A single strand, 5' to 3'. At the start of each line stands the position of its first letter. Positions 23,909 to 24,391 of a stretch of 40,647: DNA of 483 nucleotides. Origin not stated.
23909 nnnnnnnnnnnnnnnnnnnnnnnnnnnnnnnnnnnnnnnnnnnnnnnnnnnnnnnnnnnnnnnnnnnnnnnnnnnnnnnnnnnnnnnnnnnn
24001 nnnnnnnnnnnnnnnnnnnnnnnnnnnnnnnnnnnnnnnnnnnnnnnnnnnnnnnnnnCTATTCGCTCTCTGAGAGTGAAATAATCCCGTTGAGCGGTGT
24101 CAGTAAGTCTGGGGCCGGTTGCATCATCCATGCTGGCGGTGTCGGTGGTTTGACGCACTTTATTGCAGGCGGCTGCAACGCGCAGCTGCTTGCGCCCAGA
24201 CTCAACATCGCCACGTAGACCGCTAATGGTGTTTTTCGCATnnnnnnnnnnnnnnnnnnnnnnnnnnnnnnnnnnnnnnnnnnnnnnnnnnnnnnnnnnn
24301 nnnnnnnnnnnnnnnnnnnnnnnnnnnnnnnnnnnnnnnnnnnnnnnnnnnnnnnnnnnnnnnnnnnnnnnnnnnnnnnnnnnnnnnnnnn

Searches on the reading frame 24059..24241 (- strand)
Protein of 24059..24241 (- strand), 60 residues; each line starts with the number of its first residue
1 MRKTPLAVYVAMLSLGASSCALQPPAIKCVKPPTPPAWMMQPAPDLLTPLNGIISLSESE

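Call 13: search_protein_families(library=pfam, proteins=[window:24059-24241:-], max_evalue=0.1)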
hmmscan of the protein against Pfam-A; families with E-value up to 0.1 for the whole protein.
window:24059-24241:- (60 aa): 1 family
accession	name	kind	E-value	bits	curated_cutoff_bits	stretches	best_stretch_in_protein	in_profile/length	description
PF06085.16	Rz1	-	1.1e-17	64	27.9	1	20-60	1-41/41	Lipoprotein Rz1 precursor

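Call 14: search_protein_families(library=phrogs, proteins=[window:24059-24241:-], max_evalue=0.01)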
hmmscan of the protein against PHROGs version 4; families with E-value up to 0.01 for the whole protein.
window:24059-24241:- (60 aa): 1 family
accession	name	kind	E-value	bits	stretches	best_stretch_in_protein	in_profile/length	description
phrog_3198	-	lysis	1e-19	70.8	1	1-60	1-62/68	Rz-like spanin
